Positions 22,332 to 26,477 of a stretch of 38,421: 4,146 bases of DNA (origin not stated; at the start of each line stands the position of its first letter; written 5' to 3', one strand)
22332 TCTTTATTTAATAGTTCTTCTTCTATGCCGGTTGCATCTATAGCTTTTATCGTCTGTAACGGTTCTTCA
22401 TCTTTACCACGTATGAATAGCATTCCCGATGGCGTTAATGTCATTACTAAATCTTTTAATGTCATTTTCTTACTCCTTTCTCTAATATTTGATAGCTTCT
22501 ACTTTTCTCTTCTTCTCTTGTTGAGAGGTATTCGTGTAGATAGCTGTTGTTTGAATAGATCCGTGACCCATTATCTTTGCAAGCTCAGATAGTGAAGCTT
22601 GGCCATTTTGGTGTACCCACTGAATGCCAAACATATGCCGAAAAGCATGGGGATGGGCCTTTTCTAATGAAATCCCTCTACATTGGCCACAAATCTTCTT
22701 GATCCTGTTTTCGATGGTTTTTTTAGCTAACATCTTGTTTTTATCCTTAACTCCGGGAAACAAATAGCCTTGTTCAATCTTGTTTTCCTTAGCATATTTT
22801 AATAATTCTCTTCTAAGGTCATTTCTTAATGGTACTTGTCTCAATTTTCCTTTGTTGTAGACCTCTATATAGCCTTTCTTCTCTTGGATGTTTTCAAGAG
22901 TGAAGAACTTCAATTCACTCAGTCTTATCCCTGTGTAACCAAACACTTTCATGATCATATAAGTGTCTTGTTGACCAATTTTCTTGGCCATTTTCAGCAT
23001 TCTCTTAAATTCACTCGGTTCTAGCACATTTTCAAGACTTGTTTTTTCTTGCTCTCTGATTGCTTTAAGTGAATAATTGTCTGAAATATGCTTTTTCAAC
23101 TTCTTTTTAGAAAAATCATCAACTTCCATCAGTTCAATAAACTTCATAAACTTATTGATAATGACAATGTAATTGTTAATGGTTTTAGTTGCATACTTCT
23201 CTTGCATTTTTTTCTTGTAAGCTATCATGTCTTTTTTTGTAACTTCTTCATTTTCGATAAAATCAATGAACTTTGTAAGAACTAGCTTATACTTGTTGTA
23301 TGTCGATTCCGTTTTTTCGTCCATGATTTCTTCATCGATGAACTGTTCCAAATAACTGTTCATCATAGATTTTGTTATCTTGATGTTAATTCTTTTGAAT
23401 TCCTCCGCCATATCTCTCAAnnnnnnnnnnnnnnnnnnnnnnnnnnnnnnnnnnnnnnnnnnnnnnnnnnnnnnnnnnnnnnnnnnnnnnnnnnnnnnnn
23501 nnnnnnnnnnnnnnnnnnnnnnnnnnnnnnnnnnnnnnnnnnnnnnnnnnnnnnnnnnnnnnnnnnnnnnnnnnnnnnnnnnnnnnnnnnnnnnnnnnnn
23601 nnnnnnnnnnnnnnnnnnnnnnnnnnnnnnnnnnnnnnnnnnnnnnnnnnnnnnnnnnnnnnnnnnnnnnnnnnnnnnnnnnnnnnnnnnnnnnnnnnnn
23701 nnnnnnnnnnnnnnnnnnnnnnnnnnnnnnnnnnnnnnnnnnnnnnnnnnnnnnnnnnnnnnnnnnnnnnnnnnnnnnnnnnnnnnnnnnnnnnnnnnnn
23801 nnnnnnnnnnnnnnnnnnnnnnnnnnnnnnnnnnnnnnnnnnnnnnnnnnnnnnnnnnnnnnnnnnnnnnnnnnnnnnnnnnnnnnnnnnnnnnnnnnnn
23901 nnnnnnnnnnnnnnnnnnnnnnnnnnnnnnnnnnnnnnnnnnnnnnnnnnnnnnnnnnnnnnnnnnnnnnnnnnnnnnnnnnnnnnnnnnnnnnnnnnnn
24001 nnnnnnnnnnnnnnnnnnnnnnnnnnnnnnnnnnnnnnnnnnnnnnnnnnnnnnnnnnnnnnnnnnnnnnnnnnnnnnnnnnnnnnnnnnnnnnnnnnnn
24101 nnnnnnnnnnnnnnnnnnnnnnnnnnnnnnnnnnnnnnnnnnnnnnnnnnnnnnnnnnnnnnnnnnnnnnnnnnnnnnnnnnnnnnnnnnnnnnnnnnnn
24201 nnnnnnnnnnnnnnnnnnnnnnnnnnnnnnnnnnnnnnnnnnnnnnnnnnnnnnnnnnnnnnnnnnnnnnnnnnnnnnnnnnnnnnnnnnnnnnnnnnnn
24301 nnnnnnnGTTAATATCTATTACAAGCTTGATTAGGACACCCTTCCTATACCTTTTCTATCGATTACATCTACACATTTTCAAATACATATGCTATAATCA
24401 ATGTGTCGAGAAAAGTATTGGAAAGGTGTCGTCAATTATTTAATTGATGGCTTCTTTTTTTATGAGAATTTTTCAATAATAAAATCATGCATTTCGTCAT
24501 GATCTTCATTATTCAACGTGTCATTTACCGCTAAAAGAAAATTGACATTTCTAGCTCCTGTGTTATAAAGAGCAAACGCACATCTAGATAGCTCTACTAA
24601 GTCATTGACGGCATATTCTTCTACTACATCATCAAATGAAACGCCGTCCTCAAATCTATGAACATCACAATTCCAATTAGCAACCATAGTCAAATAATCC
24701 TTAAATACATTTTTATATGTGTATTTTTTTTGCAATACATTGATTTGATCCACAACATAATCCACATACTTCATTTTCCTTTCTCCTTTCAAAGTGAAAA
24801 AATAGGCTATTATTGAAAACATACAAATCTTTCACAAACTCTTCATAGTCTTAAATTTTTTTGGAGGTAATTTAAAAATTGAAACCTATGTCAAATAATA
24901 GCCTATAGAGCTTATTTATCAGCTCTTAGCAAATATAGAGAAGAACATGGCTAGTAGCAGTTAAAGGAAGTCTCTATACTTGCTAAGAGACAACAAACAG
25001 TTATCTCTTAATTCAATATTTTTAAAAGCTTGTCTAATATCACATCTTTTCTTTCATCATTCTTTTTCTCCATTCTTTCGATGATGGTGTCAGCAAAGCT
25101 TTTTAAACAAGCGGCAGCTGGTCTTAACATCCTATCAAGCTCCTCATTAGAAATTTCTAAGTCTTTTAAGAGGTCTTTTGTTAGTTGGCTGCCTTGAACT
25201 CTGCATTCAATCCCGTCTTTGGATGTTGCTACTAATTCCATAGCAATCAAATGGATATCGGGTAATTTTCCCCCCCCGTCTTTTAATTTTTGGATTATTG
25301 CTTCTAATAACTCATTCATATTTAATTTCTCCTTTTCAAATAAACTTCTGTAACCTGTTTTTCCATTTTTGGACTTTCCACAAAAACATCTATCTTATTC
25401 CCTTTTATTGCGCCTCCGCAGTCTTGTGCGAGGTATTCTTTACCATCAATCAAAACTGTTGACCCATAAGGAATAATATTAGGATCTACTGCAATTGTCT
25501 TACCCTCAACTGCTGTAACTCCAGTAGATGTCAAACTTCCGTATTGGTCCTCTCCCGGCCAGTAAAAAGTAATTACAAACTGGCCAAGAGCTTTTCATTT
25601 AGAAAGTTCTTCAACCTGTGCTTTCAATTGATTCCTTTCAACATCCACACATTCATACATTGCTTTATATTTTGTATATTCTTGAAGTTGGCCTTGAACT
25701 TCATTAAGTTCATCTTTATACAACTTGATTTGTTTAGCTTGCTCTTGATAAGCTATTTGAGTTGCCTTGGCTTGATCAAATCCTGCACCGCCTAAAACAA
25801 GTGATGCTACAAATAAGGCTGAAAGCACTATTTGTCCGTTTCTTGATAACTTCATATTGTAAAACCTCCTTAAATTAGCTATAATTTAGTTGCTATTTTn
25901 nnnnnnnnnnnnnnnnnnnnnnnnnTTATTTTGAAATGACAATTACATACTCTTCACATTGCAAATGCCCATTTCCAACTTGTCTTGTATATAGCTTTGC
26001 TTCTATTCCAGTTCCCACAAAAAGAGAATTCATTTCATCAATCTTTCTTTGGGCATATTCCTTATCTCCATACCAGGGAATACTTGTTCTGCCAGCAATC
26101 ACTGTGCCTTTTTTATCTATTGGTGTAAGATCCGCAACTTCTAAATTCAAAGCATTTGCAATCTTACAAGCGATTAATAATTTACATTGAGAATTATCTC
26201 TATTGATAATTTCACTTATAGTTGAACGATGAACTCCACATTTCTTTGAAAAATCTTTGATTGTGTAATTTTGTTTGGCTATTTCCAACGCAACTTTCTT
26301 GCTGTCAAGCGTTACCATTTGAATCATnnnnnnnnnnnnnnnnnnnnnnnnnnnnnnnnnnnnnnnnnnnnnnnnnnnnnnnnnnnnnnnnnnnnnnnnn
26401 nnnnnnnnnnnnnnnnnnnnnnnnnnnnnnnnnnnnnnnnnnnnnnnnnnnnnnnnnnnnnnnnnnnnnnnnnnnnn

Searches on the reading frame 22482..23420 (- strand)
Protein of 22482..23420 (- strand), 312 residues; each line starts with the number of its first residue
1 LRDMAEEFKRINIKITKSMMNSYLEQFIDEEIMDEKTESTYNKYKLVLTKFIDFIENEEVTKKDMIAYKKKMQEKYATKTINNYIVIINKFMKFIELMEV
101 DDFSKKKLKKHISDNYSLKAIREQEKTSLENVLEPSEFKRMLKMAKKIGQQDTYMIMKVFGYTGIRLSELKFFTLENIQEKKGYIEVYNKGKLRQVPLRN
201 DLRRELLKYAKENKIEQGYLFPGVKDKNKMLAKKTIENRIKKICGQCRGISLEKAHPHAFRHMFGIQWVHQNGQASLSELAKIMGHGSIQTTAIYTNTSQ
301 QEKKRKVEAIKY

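Call 18: search_protein_families(library=pfam, proteins=[window:22482-23420:-], max_evalue=0.01)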
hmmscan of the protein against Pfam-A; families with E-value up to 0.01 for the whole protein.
window:22482-23420:- (312 aa): 3 families
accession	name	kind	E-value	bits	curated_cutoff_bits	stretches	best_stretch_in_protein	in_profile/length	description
PF00589.27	Phage_integrase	-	3.5e-22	79.4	27.1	1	132-301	2-171/172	Phage integrase family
PF13495.12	Phage_int_SAM_4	-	6.8e-06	26.8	27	1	71-111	9-49/85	Phage integrase, N-terminal SAM-like domain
PF02899.23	Phage_int_SAM_1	-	0.00062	20.4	22.3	1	31-94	7-78/83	Phage integrase, N-terminal SAM-like domain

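Call 88: find_encoding_contigs(protein=window:22482-23420:-, flank=1500, max_places=8)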
Protein window:22482-23420:- (312 aa): 24 contigs read that carry it; 8 places shown.
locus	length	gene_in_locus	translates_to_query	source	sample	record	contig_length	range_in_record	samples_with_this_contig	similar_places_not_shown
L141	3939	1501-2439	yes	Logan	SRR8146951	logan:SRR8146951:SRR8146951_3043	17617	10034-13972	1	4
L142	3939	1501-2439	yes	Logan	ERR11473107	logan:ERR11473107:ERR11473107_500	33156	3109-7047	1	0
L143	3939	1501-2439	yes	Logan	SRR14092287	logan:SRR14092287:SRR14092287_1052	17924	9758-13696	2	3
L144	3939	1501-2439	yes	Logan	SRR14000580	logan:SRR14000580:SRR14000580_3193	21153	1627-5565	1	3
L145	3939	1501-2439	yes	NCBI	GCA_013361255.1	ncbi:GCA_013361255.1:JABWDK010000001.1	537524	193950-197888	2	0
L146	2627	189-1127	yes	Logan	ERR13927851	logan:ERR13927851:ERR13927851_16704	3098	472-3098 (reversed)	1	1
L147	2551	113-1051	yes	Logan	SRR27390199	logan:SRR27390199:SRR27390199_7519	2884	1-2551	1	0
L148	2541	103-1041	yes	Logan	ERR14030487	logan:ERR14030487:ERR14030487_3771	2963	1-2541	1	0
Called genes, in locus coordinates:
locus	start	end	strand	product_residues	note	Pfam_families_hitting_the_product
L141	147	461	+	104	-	-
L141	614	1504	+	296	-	PF23343:REP_ORF2-G2P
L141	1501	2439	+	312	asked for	PF13495:Phage_int_SAM_4 (faint), PF00589:Phage_integrase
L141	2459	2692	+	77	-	-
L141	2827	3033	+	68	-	-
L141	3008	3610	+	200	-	-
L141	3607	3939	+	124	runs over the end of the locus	PF24703:DUF7666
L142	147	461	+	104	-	-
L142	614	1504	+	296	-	PF23343:REP_ORF2-G2P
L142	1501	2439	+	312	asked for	PF13495:Phage_int_SAM_4 (faint), PF00589:Phage_integrase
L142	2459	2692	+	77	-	-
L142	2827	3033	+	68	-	-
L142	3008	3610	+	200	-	-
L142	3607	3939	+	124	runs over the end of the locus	PF24703:DUF7666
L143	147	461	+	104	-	-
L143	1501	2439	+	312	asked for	PF13495:Phage_int_SAM_4 (faint), PF00589:Phage_integrase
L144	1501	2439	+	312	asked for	PF13495:Phage_int_SAM_4 (faint), PF00589:Phage_integrase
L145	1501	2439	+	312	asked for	PF13495:Phage_int_SAM_4 (faint), PF00589:Phage_integrase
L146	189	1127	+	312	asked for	PF13495:Phage_int_SAM_4 (faint), PF00589:Phage_integrase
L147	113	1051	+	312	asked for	PF13495:Phage_int_SAM_4 (faint), PF00589:Phage_integrase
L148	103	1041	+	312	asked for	PF13495:Phage_int_SAM_4 (faint), PF00589:Phage_integrase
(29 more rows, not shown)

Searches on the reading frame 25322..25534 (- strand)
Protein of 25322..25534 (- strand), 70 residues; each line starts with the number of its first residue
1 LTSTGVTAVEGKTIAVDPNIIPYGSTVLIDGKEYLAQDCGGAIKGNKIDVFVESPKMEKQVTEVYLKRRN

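Call 18: search_protein_families(library=pfam, proteins=[window:25322-25534:-], max_evalue=0.01)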
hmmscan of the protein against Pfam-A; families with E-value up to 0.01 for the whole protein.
window:25322-25534:- (70 aa): 1 family
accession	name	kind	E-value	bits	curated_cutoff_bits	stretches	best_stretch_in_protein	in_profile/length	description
PF06725.17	3D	-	4e-15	56.2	23.8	1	12-56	1-53/72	3D domain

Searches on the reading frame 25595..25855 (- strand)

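Call 18: search_protein_families(library=pfam, proteins=[window:25595-25855:-], max_evalue=0.01)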
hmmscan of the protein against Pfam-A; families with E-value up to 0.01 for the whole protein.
window:25595-25855:- (86 aa): 1 family
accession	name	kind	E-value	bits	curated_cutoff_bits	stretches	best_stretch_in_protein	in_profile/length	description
PF11932.13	DUF3450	-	0.0035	17.1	32.6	1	11-85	4-78/241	Protein of unknown function (DUF3450)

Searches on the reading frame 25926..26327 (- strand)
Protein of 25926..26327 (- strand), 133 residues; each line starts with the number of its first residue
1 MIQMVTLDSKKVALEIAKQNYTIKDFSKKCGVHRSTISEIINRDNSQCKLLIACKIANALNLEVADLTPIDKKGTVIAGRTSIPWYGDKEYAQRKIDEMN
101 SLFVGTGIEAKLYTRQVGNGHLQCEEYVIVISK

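Call 18: search_protein_families(library=pfam, proteins=[window:25926-26327:-], max_evalue=0.01)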
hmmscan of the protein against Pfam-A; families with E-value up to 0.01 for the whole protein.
window:25926-26327:- (133 aa): 4 families
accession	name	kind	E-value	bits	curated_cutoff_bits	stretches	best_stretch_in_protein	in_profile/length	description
PF01381.28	HTH_3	-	1e-07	32.3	23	1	18-67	7-55/55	Helix-turn-helix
PF13443.12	HTH_26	-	8.3e-06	26.4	22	1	17-67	7-57/63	Cro/C1-type HTH DNA-binding domain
PF13518.12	HTH_28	-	0.0041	17.6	25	1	11-43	4-35/52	Helix-turn-helix domain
PF13693.12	HTH_35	-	0.0046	17.4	25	1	12-56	7-51/75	Winged helix-turn-helix DNA-binding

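Call 65: search_protein_families(library=padloc, proteins=[window:25926-26327:-], max_evalue=0.01)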
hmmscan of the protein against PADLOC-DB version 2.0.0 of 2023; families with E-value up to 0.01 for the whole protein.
window:25926-26327:- (133 aa): 3 families
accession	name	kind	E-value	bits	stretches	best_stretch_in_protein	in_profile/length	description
PDLC04133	mad1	-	0.00024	19.3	1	19-71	4-35/60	mads_1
PDLC01044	Csa3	-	0.00033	18.6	0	14-43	143-172/194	Type I-A associated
PDLC02926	HTH_VI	-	0.0043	15.3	1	19-67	13-60/92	-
